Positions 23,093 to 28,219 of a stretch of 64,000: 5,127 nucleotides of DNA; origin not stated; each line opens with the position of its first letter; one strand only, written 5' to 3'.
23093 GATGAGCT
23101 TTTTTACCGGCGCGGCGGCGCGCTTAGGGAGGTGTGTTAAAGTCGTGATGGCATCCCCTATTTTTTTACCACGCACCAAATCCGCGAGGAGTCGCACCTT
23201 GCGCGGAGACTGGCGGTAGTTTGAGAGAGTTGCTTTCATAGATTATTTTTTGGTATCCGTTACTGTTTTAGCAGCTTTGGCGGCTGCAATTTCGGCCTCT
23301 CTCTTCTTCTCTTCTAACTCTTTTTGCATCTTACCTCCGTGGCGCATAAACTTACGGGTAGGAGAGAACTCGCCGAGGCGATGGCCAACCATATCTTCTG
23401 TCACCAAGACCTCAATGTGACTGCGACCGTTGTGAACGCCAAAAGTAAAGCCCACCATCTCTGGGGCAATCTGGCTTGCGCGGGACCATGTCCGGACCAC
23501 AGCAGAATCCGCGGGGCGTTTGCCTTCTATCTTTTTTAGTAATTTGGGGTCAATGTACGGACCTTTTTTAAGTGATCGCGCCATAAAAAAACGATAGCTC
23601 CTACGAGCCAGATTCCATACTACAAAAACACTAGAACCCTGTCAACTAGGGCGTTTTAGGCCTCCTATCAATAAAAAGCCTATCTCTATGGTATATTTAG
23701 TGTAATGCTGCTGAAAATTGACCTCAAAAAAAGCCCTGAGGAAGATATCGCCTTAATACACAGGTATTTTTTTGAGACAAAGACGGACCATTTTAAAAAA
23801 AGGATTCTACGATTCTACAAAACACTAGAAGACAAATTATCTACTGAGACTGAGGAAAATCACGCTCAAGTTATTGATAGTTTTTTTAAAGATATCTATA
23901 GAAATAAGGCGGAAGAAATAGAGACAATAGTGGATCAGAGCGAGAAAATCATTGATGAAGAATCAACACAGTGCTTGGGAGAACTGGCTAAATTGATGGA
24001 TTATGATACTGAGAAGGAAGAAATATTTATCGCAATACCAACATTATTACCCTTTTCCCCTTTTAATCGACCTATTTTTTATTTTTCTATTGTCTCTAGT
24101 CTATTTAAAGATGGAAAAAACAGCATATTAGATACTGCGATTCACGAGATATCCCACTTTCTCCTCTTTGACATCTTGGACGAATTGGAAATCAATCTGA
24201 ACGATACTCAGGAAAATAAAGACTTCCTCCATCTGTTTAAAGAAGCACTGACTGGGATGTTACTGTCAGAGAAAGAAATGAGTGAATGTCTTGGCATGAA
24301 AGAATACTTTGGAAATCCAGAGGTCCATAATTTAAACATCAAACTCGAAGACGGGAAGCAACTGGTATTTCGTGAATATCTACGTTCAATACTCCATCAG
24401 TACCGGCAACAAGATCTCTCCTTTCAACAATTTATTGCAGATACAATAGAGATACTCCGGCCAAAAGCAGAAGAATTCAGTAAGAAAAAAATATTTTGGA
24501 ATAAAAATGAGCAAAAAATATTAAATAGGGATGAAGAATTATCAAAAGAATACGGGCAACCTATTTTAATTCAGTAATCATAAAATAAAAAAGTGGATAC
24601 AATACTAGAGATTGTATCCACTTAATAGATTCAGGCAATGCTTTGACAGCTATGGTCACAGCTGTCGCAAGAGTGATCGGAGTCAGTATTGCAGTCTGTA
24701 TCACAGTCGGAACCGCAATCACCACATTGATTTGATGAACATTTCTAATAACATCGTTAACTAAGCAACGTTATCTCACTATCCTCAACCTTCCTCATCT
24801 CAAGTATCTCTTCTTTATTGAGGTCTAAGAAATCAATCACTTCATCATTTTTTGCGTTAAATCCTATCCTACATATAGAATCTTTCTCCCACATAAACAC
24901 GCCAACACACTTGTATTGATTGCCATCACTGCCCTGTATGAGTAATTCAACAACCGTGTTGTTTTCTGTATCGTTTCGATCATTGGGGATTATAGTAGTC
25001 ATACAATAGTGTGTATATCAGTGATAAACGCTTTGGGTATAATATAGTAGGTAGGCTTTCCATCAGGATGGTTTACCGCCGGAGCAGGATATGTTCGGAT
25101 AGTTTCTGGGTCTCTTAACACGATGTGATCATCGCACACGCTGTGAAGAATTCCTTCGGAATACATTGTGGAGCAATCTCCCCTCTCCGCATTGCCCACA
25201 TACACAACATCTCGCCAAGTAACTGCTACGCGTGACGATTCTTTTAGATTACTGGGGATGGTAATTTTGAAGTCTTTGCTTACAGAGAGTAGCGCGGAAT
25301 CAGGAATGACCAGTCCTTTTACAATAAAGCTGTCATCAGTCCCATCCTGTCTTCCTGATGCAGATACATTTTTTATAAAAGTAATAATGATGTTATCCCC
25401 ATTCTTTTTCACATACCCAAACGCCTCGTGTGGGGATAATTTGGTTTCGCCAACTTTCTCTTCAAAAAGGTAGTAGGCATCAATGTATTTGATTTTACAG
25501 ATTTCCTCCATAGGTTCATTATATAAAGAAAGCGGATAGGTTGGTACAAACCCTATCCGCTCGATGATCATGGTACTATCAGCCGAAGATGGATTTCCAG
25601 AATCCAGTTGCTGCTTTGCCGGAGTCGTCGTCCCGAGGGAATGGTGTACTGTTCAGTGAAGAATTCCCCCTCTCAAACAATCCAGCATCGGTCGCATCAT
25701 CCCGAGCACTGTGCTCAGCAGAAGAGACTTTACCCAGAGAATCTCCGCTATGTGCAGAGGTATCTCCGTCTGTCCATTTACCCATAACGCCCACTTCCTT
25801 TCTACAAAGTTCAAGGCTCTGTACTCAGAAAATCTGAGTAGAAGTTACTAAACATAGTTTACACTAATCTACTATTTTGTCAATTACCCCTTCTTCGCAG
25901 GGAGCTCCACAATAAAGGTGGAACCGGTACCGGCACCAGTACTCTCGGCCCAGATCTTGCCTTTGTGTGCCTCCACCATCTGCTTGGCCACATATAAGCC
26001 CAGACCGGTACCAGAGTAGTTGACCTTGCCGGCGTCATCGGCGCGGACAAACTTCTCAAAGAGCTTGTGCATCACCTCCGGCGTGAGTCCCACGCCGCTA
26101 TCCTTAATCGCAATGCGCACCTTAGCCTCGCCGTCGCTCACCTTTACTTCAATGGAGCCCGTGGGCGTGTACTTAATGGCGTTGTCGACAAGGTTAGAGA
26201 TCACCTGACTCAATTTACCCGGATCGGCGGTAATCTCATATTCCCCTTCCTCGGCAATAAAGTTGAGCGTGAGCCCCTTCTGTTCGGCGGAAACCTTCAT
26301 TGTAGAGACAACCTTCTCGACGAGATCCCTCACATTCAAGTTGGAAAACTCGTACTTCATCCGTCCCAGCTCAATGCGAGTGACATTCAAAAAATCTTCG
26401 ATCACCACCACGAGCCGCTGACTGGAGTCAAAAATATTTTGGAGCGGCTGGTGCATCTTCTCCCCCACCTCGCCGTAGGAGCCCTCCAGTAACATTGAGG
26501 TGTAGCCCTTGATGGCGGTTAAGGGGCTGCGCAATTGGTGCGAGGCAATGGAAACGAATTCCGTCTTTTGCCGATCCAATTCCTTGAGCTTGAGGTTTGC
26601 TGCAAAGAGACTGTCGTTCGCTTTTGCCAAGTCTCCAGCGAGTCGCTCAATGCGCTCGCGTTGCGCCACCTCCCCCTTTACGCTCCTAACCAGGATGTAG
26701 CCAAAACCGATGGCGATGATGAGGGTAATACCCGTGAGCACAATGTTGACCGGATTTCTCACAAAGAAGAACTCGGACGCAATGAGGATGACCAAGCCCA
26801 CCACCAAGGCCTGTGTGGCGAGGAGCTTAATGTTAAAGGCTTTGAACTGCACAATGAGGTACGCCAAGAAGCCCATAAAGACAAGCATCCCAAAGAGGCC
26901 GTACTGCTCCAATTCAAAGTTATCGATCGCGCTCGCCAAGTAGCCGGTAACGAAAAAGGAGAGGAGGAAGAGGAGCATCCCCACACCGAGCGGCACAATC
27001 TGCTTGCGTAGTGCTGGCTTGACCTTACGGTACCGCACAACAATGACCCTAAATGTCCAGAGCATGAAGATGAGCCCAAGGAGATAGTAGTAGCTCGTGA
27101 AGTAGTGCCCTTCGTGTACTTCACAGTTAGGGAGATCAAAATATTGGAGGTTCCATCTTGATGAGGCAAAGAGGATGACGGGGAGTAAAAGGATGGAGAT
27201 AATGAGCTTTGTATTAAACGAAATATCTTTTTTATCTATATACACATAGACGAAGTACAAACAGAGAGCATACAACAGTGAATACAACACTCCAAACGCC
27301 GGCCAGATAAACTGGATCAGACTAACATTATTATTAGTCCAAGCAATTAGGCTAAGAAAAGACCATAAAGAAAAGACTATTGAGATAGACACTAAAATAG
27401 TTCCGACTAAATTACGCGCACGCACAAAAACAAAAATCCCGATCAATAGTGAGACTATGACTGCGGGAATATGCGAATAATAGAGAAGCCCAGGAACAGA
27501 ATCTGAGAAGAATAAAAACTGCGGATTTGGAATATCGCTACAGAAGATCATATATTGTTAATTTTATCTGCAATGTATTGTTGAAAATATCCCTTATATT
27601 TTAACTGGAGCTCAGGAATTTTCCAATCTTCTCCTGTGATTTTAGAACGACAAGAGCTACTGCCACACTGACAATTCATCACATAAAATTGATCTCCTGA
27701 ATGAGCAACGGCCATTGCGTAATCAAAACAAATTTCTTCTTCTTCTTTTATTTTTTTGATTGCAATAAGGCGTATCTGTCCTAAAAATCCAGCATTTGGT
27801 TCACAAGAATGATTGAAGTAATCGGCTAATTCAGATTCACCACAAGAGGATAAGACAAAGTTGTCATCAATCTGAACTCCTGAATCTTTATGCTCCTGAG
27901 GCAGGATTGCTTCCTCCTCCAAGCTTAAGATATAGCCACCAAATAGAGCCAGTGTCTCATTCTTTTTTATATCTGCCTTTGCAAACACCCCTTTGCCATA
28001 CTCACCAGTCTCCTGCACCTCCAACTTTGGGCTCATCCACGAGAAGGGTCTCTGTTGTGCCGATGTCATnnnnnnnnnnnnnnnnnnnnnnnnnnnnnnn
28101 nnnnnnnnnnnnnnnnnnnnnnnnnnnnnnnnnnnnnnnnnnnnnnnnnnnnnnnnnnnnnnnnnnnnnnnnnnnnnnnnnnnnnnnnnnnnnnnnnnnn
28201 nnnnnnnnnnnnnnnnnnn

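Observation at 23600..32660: Accessory island with three HExxH paralogs, a radical SAM/SPASM maturase, small peptide ORFs, a SET-HK pair and a Tmk-like/CYTH operon, suggestive of an undescribed peptide-modification or signalling system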

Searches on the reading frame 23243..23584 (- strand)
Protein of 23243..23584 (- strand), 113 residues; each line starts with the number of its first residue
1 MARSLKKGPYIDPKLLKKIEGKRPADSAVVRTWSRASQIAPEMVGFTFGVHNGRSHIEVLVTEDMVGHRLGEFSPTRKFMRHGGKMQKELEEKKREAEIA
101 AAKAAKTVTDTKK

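Call 98: search_protein_families(library=pfam, proteins=[window:23243-23584:-], max_evalue=0.0001)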
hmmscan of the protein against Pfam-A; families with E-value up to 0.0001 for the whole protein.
window:23243-23584:- (113 aa): 1 family
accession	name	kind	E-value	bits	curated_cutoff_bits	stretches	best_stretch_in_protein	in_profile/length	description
PF00203.26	Ribosomal_S19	-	7.2e-33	112.7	27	1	3-82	1-81/81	Ribosomal protein S19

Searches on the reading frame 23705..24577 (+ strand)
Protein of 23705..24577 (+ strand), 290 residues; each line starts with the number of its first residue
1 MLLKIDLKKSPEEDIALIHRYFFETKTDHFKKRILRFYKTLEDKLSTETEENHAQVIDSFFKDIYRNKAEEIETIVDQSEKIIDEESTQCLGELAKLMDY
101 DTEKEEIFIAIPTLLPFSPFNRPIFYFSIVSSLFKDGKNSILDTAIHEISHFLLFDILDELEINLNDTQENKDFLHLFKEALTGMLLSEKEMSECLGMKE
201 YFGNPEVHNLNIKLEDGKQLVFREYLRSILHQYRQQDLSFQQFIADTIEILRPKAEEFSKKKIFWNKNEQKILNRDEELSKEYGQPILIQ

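Call 6: search_protein_families(library=pfam, proteins=[window:23705-24577:+], max_evalue=0.1)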
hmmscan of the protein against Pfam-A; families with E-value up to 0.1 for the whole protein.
window:23705-24577:+ (290 aa): 1 family
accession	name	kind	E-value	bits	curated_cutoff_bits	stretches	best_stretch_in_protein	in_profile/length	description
PF05002.20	SGS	-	0.078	13.6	23.9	0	41-72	10-41/82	SGS domain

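Call 7: search_protein_families(library=ncbifam, proteins=[window:23705-24577:+], max_evalue=0.1)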
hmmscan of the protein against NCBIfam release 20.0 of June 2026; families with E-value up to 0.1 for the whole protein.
window:23705-24577:+ (290 aa): 0 families

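Call 83: list_cluster_members(proteins=[window:23705-24577:+, window:24757-25002:-, window:24999-25571:-, window:25579-25794:-, window:27548-28069:-, window:28125-29084:+, window:29123-29248:-, window:30518-31201:-, window:31198-31770:-, window:31831-32424:-])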
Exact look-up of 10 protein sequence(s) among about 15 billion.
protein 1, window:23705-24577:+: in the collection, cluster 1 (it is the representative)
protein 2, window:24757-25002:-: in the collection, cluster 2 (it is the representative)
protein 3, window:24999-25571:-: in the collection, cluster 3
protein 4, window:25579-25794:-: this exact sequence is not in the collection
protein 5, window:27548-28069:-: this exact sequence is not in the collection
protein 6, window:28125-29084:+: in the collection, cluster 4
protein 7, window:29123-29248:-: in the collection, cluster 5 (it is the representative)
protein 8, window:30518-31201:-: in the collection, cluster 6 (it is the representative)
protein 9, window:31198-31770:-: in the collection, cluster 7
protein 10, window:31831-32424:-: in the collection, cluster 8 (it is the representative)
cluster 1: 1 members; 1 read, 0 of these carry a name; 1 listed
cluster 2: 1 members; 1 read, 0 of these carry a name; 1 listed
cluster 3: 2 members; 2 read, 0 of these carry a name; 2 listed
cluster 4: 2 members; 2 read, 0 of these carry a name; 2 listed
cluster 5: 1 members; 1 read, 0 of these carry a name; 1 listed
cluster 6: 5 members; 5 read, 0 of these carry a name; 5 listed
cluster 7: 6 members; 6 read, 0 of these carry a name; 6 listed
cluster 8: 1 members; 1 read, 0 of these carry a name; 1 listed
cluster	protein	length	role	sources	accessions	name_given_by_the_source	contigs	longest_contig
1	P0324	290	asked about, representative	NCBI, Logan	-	-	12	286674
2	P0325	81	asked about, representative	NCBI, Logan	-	-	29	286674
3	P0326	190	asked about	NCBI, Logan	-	-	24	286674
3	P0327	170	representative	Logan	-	-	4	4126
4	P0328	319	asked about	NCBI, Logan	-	-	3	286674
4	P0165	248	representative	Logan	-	-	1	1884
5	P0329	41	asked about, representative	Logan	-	-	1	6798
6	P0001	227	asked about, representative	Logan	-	-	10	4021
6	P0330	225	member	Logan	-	-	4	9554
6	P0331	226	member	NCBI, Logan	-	-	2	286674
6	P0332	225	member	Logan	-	-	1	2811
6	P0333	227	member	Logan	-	-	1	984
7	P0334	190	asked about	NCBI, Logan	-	-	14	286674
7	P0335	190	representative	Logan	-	-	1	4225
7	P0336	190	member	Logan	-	-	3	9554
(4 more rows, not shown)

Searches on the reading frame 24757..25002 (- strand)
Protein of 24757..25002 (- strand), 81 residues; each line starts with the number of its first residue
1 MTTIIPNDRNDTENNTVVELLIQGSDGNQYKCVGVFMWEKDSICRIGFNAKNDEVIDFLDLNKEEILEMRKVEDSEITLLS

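Call 6: search_protein_families(library=pfam, proteins=[window:24757-25002:-], max_evalue=0.1)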
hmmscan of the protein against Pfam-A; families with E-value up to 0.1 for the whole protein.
window:24757-25002:- (81 aa): 0 families

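Call 7: search_protein_families(library=ncbifam, proteins=[window:24757-25002:-], max_evalue=0.1)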
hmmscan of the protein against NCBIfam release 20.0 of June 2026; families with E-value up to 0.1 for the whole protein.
window:24757-25002:- (81 aa): 0 families

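Call 69: search_protein_families(library=ncbifam, proteins=[window:24757-25002:-], max_evalue=1)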
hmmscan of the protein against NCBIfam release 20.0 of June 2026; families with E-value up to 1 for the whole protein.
window:24757-25002:- (81 aa): 0 families

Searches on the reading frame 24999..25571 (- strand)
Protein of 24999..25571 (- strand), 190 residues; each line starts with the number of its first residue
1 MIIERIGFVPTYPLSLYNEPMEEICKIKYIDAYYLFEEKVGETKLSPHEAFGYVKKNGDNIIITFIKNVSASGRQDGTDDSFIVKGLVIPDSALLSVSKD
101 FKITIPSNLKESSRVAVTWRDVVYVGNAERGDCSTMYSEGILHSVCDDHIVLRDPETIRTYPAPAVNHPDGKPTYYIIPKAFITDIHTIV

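Call 6: search_protein_families(library=pfam, proteins=[window:24999-25571:-], max_evalue=0.1)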
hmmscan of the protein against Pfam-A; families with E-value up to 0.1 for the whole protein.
window:24999-25571:- (190 aa): 1 family
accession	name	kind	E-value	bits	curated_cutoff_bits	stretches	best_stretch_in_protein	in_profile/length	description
PF09671.16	Spore_GerQ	-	0.085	13.3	25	0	132-162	29-59/76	Spore coat protein (Spore_GerQ)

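Call 7: search_protein_families(library=ncbifam, proteins=[window:24999-25571:-], max_evalue=0.1)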
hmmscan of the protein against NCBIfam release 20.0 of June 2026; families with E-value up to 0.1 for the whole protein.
window:24999-25571:- (190 aa): 0 families

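Call 69: search_protein_families(library=ncbifam, proteins=[window:24999-25571:-], max_evalue=1)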
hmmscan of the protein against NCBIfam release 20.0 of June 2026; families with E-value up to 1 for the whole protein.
window:24999-25571:- (190 aa): 0 families

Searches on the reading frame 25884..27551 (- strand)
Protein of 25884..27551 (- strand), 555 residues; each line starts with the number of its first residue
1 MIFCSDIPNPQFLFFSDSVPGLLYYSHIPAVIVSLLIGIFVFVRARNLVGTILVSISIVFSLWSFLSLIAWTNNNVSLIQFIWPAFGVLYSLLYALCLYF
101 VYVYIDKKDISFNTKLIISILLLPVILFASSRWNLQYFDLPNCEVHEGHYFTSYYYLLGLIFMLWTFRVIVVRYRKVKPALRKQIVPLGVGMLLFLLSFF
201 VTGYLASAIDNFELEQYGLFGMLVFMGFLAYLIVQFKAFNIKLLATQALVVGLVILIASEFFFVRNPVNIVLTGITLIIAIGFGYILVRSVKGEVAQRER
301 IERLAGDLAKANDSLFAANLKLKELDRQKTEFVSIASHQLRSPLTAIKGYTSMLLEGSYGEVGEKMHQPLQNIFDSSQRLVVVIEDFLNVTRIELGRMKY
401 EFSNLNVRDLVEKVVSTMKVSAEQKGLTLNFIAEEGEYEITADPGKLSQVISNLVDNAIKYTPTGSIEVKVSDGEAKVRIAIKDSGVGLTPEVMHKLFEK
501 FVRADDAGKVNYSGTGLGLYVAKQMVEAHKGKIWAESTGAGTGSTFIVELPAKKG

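Call 6: search_protein_families(library=pfam, proteins=[window:25884-27551:-], max_evalue=0.1)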
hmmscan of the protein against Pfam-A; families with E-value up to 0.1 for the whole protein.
window:25884-27551:- (555 aa): 7 families
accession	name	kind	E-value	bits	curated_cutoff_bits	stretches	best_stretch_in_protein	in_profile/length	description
PF02518.31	HATPase_c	-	1.6e-29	103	26.4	1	443-553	2-110/111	Histidine kinase-, DNA gyrase B-, and HSP90-like ATPase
PF00512.31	HisKA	-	4.5e-15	55.9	26.9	1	328-395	1-65/66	His Kinase A (phospho-acceptor) domain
PF16927.11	HisKA_7TM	-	0.00016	22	28.6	1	30-241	5-222/224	N-terminal 7TM region of histidine kinase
PF13589.12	HATPase_c_3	-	0.0019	18.6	25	1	448-526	4-84/137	Histidine kinase-, DNA gyrase B-, and HSP90-like ATPase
PF13581.12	HATPase_c_2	-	0.0027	18.2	27.4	1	451-529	40-112/127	Histidine kinase-like ATPase domain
PF17045.10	CEP63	-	0.013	15.8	33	0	359-417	55-112/263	Centrosomal protein of 63 kDa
PF14501.12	HATPase_c_5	-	0.032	14.6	22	0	447-534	6-87/102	GHKL domain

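Call 7: search_protein_families(library=ncbifam, proteins=[window:25884-27551:-], max_evalue=0.1)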
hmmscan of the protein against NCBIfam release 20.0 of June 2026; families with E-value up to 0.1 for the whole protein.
window:25884-27551:- (555 aa): 86 families (the best 25 are shown)
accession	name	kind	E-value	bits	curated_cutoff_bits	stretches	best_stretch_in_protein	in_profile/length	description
NF046044.1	PnpS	equivalog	9.1e-60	202.7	400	1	321-551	162-390/390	two-component system histidine kinase PnpS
NF033092.0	HK_WalK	equivalog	5.7e-52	177.1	725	1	324-551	367-593/594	cell wall metabolism sensor histidine kinase WalK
TIGR02966.1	phoR_proteo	equivalog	7.6e-51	173.1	334.2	1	321-549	106-332/333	phosphate regulon sensor histidine kinase PhoR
NF047874.1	MASE3_PAS_HK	subfamily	2.6e-48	165.3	560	1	318-553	386-626/655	MASE3 domain-containing sensor histidine kinase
TIGR02956.1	TMAO_torS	equivalog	1.1e-46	159.5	676.5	1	324-554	459-684/967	TMAO reductase system sensor histidine kinase/response regulator TorS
NF040691.1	MtrAB_MtrB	equivalog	2.3e-44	152.3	450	1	246-554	193-494/507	MtrAB system histidine kinase MtrB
NF038297.2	hybrid_HK_HrmK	equivalog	2.6e-44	151.9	725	1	290-554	197-459/607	hybrid histidine kinase/response regulator HrmK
NF041880.1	EPS_EpsF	equivalog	5.3e-43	147.2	900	1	300-551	243-492/492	response regulator EpsF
NF008318.0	PRK11107.1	equivalog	1.1e-41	142.8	890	1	318-551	282-517/920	two-component sensor histidine kinase BarA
NF008302.0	PRK11091.1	equivalog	2.9e-40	138.2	838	1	322-553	276-506/779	aerobic respiration two-component sensor histidine kinase ArcB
NF033091.0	HK_VanS_ACDEFG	equivalog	1.3e-39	136.1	400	1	287-551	32-293/293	vancomycin resistance histidine kinase VanS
NF041947.1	LuxQ_Vibrio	equivalog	4.7e-39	133.9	1200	1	317-553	460-697/843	quorum-sensing autoinducer 2 sensor kinase/phosphatase LuxQ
NF041735.1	hist_kin_RppB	equivalog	1.3e-37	129.6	400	1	327-551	214-438/438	two-component system sensor histidine kinase RppB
NF045901.1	HisKinLetSLeg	equivalog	1.7e-37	128.9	1650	1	317-551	281-517/906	two-component system sensor histidine kinase LetS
NF033093.1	HK_VicK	exception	2.5e-36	125.3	680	1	326-554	206-437/448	cell wall metabolism sensor histidine kinase VicK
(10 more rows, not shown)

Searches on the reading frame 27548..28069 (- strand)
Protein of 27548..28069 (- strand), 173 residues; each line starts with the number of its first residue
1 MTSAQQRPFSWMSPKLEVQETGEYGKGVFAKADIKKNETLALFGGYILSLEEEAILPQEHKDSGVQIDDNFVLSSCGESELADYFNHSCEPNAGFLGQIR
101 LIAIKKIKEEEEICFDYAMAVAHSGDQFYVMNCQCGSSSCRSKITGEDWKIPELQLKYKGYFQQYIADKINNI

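Call 6: search_protein_families(library=pfam, proteins=[window:27548-28069:-], max_evalue=0.1)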
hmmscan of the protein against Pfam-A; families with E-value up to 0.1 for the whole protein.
window:27548-28069:- (173 aa): 1 family
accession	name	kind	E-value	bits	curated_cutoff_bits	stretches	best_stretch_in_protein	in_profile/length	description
PF00856.33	SET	-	1.6e-13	51.4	22.4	1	25-117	1-104/105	SET domain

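Call 7: search_protein_families(library=ncbifam, proteins=[window:27548-28069:-], max_evalue=0.1)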
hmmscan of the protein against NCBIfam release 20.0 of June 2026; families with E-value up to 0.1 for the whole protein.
window:27548-28069:- (173 aa): 1 family
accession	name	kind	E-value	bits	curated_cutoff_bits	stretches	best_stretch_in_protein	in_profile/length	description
NF043024.1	T4SS_AnkI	equivalog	0.00014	20.7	550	1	25-141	35-163/439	Dot/Icm T4SS effector AnkI/LegAS4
